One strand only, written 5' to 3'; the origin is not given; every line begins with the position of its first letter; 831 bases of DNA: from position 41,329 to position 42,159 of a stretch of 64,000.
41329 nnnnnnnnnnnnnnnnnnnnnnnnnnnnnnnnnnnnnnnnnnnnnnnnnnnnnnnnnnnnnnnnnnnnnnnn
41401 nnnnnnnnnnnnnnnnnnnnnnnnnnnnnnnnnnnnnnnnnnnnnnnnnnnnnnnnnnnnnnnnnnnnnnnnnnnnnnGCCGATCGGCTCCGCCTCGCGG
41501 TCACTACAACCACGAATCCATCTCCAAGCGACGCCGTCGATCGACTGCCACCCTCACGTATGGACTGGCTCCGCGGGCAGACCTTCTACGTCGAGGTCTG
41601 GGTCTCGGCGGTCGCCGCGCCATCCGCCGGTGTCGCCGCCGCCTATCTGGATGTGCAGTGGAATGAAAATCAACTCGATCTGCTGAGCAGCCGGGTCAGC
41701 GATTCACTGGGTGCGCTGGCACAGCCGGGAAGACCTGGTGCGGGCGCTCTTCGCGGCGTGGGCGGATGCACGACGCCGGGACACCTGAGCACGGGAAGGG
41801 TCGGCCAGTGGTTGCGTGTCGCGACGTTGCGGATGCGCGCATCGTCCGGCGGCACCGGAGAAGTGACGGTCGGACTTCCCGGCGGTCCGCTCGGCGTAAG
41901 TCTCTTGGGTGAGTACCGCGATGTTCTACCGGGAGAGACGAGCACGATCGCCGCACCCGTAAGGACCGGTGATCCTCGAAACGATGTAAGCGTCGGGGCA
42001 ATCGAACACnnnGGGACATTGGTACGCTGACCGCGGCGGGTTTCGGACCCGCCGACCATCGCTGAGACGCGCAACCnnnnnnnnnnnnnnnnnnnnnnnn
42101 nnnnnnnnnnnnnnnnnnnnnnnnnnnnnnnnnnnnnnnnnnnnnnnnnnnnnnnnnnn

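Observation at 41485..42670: The C-terminal domain of one gene and the N-terminal domain of the next are paralogous (cohesin-like?)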

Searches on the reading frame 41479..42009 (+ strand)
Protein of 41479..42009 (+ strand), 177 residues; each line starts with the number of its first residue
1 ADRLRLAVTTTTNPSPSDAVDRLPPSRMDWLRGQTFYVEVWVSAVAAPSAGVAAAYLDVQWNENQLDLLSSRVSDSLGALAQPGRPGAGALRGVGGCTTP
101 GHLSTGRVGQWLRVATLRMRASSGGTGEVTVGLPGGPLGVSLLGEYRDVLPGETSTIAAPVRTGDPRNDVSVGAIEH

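Call 7: search_protein_families(library=pfam, proteins=[window:41479-42009:+], max_evalue=10)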
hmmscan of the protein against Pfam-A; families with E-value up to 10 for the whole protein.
window:41479-42009:+ (177 aa): 0 families

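Call 13: search_solved_structures(query=A1, max_evalue=10)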
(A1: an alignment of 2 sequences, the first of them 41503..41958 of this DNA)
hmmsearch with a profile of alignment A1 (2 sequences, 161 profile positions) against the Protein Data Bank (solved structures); distinct sequences matched with E-value up to 10: 2.
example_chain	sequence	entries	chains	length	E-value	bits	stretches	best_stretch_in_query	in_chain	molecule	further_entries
7eu3_5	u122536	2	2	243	0.37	13.9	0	107-150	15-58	Photosynthetic NDH subunit of subcomplex L5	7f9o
9rs6_A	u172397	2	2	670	1.1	12.4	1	76-128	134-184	Vacuolar fusion protein MON1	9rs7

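Call 14: search_protein_families(library=ncbifam, proteins=[window:41479-42009:+], max_evalue=1)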
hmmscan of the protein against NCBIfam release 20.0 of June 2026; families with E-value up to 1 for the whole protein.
window:41479-42009:+ (177 aa): 0 families

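Call 19: search_protein_representatives(alignment_id=A1)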
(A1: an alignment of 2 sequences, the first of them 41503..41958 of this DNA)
Query: 2 sequences, 161 profile positions. Proteins with E-value up to 0.001 (for the whole library): 436; up to 1e-10: 180; up to 1e-30: 10. The best 150 are listed.
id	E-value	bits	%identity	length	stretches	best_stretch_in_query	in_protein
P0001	3.0e-73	261.4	-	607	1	1-161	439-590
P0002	2.0e-57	209.9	-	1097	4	6-146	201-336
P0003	3.0e-47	176.8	-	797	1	2-158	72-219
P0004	1.3e-39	152.0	-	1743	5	5-137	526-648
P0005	6.8e-39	149.7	-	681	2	5-157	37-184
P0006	1.1e-34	136.0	-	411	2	2-134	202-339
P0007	1.7e-33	132.2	-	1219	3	2-134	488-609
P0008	2.1e-31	125.3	-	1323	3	6-129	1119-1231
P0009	3.7e-31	124.5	-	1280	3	7-132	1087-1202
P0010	9.1e-31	123.3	-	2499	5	5-132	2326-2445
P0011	3.1e-29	118.2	-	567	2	10-150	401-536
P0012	3.7e-29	118.0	-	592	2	6-148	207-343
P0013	6.6e-29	117.2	-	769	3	4-137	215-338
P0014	9.5e-29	116.7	-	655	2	8-153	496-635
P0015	2.8e-28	115.2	-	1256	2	2-154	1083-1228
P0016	1.0e-27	113.3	-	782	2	5-145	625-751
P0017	1.0e-27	113.3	-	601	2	5-141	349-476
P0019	1.8e-26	109.3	-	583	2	13-148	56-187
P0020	4.0e-26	108.2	-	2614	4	11-135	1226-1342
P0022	5.2e-25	104.5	-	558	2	3-124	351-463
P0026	2.6e-24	102.3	-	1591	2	7-161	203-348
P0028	8.5e-24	100.6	-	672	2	10-135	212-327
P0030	1.5e-23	99.8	-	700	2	7-135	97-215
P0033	3.9e-23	98.4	-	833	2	10-145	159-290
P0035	6.1e-23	97.8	-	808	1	10-159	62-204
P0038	5.4e-22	94.7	-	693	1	2-154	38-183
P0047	7.3e-21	91.1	-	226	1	5-152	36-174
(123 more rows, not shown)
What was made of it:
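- Tried and rejected: The exhaustive search was needed (call 19).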

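Call 28: search_protein_families(library=pfam, proteins=[P0002, P0005, P0006, P0011, P0012, P0014, P0016, P0017, P0028, P0030], max_evalue=0.01)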
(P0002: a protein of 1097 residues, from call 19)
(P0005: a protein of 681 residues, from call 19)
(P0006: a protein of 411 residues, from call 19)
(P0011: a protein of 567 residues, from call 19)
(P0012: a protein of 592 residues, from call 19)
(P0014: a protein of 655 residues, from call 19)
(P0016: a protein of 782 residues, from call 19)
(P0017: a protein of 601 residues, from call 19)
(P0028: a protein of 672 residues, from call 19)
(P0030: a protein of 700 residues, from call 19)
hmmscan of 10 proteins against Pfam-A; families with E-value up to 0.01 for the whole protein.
P0002 (1097 aa): 1 family
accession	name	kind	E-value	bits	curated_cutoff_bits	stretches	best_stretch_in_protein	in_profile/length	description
PF11617.13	Cu-binding_MopE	-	0.00099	19.7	27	1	739-755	14-30/30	Putative metal-binding motif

P0005 (681 aa): 0 families

P0006 (411 aa): 1 family
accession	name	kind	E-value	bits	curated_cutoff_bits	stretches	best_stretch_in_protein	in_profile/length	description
PF00963.24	Cohesin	-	1.9e-05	25.3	24.1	1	216-265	3-52/139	Cohesin domain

P0011 (567 aa): 1 family
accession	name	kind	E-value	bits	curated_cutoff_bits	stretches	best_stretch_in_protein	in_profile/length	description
PF00526.23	Dicty_CTDC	-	0.001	19.3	27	1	229-252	1-23/24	Dictyostelium (slime mold) repeat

P0012 (592 aa): 0 families

P0014 (655 aa): 0 families

P0016 (782 aa): 1 family
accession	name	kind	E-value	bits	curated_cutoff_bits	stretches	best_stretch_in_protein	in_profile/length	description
PF19081.6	Ig_7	-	3.2e-10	40.6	27.3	1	371-446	7-82/84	Ig-like domain CHU_C associated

P0017 (601 aa): 0 families

P0028 (672 aa): 2 families
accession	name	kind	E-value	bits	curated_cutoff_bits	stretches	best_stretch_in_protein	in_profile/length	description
PF13385.13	Laminin_G_3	-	1.5e-16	61.3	27.6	1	2-74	79-150/151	Concanavalin A-like lectin/glucanases superfamily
PF19190.6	BACON_2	-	0.0038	17.6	25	1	94-164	6-75/94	Viral BACON domain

P0030 (700 aa): 8 families
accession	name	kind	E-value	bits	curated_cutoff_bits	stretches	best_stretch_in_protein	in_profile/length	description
PF19081.6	Ig_7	-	5.5e-07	30.2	27.3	0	400-478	1-84/84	Ig-like domain CHU_C associated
PF13895.12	Ig_2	-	1.8e-06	28.5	27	0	420-474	23-79/79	Immunoglobulin domain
PF22352.2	K319L-like_PKD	-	0.00014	22.2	27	0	448-474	58-84/84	K319L-like, PKD domain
PF07679.22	I-set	-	0.00093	19.7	23.7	0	442-472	59-88/90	Immunoglobulin I-set domain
PF24527.1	Ig-like_Pom152_9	-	0.0026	18.5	27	0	406-425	8-27/80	Nucleoporin pom152-like, ninth immunoglobulin-like domain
PF02480.22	Herpes_gE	-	0.0047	16.8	26.7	0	436-474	122-160/175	Alphaherpesvirus glycoprotein E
PF19408.5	PKD_6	-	0.0072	17.1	25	0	498-550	28-80/82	PKD-like domain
PF07686.23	V-set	-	0.0095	16.6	26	0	442-474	76-108/109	Immunoglobulin V-set domain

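Call 43: search_protein_families(library=pfam, alignment_id=A3, max_evalue=0.001)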
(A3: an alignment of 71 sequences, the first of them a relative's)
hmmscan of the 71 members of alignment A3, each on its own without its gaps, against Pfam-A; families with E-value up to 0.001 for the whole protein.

A. member 1, P0001 (607 aa): 0 families

B. families by the number of members that match (of 71 scanned): 39 families (the first 25 are shown)
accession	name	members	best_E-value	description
PF00404.24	Dockerin_1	7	2.5e-08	Dockerin type I domain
PF13385.13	Laminin_G_3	4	6.9e-21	Concanavalin A-like lectin/glucanases superfamily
PF13517.12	FG-GAP_3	3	4.4e-57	FG-GAP-like repeat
PF19081.6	Ig_7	3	2.4e-34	Ig-like domain CHU_C associated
PF02412.23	TSP_3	3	1.8e-33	Thrombospondin type 3 repeat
PF00526.23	Dicty_CTDC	3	2.8e-13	Dictyostelium (slime mold) repeat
PF13948.11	DUF4215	3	1.2e-10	Domain of unknown function (DUF4215)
PF14312.12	FG-GAP_2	2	1.3e-120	FG-GAP repeat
PF01839.29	FG-GAP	2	3.7e-19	FG-GAP repeat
PF13415.12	Kelch_3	2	1.5e-14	Galactose oxidase, central domain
PF00200.28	Disintegrin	2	6.9e-09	Disintegrin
PF00963.24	Cohesin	2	1.9e-05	Cohesin domain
PF06283.17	ThuA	2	6e-05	Trehalose utilisation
PF13499.12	EF-hand_7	2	0.00023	EF-hand domain pair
PF18998.6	Flg_new_2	1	1.5e-26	Divergent InlB B-repeat domain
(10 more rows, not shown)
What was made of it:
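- On Cohesin domain (Pfam PF00963): Dockerin_1 is the commonest co-occurring Pfam family (7 of 71, call 43).
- Dockerin_1 is the commonest co-occurring Pfam family (7 of 71 proteins, call 43). Family proteins also carry Laminin_G_3, FG-GAP, Ig-like, Kelch and cadherin domains typical of adhesins (call 43).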

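Call 47: list_cluster_members(proteins=[P0001, P0003, P0005, P0006, P0002, P0012, P0019, P0047, P0030, P0151])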
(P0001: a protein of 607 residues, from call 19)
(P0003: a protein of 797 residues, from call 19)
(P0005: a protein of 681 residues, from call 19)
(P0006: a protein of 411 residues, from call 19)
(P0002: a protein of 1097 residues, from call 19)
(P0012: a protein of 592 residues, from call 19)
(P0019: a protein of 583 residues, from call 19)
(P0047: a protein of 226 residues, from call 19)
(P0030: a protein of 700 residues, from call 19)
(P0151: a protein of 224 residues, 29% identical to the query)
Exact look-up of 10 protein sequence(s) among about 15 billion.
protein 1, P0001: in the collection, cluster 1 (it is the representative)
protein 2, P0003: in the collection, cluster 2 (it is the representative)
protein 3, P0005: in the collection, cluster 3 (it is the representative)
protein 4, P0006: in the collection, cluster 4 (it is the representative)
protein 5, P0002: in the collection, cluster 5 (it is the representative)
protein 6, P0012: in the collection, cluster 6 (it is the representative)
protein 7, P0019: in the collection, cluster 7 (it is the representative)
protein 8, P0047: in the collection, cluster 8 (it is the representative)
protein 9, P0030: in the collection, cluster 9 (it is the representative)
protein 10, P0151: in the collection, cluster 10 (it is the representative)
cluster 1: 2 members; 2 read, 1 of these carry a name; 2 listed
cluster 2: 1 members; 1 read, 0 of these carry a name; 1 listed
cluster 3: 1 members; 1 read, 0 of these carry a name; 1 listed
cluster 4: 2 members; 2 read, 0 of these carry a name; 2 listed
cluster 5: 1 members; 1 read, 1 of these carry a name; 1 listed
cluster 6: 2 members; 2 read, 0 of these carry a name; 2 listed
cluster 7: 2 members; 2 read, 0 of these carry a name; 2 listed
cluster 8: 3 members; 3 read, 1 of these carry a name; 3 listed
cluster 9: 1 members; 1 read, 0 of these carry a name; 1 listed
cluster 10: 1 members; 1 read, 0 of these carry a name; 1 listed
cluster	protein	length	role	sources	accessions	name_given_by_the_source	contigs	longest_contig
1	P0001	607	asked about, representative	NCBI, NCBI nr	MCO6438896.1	MAG: hypothetical protein J5J06_17520 [Phycisphaerae bacterium] | hypothetical protein [Phycisphaerae bacterium]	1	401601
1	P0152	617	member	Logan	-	-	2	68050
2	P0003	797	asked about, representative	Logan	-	-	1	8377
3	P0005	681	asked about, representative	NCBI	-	-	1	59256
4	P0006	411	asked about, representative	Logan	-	-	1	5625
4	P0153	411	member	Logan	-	-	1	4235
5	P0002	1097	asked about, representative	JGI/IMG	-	hypothetical protein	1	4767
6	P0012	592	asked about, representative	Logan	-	-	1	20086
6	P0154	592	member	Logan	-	-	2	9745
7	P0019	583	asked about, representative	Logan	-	-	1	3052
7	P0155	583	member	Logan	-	-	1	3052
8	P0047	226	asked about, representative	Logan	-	-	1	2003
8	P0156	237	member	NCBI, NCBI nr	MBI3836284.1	MAG: hypothetical protein HY287_18350 [Planctomycetes bacterium] | hypothetical protein [Planctomycetota bacterium]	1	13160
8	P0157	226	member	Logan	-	-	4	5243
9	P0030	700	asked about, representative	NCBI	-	-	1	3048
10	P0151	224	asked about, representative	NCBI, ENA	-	-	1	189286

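Call 68: find_encoding_contigs(protein=P0035, flank=8000, max_places=3)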
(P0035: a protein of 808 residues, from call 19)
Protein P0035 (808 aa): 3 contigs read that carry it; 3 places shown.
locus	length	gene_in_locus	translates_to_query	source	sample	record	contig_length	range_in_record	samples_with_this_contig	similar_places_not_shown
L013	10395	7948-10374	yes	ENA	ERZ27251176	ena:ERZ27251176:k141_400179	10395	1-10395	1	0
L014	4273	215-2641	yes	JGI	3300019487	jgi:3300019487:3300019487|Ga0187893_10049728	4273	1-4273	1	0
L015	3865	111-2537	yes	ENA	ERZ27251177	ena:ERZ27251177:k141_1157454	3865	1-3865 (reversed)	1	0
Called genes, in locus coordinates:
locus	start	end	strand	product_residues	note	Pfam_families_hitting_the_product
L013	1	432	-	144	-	?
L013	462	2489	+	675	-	PF00009:GTP_EFTU, PF01926:MMR_HSR1 (weak), PF03144:GTP_EFTU_D2, PF25461:Beta-barrel_SelB, PF09107:WHD_3rd_SelB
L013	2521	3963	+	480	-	PF12390:Se-cys_synth_N, PF03841:SelA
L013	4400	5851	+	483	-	-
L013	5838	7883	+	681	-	-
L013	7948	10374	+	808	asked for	PF02412:TSP_3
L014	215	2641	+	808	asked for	PF02412:TSP_3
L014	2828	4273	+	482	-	?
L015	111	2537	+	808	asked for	PF02412:TSP_3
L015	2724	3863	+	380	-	?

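Call 72: list_cluster_members(proteins=[P0004, P0007, P0008, P0010, P0020, P0015, P0016, P0022, P0026, P0033])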
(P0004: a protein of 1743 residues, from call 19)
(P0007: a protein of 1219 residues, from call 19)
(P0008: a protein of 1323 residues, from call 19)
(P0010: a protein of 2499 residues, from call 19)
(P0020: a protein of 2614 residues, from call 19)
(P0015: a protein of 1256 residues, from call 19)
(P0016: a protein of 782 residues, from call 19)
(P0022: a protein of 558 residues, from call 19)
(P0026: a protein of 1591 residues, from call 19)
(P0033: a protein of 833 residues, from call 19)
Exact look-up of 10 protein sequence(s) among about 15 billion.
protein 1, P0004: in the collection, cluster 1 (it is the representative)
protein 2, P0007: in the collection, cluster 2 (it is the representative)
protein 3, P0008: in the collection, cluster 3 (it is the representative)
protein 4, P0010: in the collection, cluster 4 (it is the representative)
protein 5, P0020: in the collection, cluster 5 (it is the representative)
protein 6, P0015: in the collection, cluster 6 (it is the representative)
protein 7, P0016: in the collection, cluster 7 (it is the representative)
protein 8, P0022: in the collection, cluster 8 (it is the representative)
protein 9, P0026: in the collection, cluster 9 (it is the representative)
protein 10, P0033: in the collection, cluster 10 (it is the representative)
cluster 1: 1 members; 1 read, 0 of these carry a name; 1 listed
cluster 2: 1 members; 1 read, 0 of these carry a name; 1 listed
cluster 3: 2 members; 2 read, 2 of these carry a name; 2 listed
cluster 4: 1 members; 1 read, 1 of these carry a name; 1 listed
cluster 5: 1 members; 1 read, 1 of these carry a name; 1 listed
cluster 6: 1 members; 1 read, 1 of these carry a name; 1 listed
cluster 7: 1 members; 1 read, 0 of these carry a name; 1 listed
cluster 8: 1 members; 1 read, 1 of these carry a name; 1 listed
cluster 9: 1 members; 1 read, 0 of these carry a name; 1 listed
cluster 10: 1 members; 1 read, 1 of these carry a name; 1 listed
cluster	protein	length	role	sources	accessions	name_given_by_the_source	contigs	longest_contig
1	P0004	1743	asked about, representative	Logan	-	-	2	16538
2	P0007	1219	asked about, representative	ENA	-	-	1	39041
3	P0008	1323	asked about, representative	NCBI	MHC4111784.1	MAG: hypothetical protein ACYSUY_11965 [Planctomycetota bacterium]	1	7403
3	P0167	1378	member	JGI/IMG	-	hypothetical protein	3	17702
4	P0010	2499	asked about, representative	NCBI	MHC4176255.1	MAG: Ig-like domain-containing protein, partial [Planctomycetota bacterium]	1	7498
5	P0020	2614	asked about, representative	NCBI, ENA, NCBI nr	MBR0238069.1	MAG: right-handed parallel beta-helix repeat-containing protein [Thermoguttaceae ... | right-handed parallel beta-helix repeat-containing protein [Thermoguttaceae bacterium]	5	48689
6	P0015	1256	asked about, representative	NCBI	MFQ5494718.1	MAG: hypothetical protein ACE5EX_04995 [Phycisphaerae bacterium]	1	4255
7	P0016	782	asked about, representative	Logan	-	-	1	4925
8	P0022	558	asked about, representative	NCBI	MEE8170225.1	MAG: hypothetical protein V3T70_06735, partial [Phycisphaerae bacterium]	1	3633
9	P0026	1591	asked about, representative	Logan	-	-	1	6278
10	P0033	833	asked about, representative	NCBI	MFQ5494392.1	MAG: FG-GAP-like repeat-containing protein, partial [Phycisphaerae bacterium]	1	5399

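Call 80: find_encoding_contigs(protein=P0005, flank=7000, max_places=2)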
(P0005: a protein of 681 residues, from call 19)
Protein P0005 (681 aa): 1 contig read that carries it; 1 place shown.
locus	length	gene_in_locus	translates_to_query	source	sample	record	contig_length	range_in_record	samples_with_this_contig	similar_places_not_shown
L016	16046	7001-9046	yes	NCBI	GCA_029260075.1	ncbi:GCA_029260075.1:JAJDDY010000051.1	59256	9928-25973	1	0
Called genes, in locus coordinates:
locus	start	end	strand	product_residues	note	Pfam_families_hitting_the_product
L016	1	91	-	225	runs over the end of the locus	PF00571:CBS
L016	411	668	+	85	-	-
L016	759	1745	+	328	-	PF13400:Tad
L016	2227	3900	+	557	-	PF00390:malic, PF03949:Malic_M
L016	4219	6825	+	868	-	PF00082:Peptidase_S8, PF01483:P_proprotein (weak)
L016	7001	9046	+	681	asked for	-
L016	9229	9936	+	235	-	-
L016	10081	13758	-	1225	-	-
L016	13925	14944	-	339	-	PF18152:DAHP_snth_FXD, PF00793:DAHP_synth_1, PF03102:NeuB (weak)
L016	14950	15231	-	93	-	-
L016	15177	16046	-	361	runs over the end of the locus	PF01817:CM_2, PF00800:PDT, PF01842:ACT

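Call 81: find_encoding_contigs(protein=P0038, flank=7000, max_places=2)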
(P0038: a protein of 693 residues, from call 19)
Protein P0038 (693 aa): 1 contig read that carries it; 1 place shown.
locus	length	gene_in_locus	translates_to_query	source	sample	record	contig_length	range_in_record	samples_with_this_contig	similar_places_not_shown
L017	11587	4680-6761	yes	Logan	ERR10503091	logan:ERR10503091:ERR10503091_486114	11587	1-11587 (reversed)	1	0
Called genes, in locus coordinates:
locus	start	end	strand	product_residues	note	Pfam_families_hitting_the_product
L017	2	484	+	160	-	?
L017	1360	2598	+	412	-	-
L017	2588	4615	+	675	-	-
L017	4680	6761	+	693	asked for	PF02412:TSP_3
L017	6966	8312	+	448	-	-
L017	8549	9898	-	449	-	PF16743:PliI (faint), PF01839:FG-GAP (faint), PF13517:FG-GAP_3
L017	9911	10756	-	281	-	-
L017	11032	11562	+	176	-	-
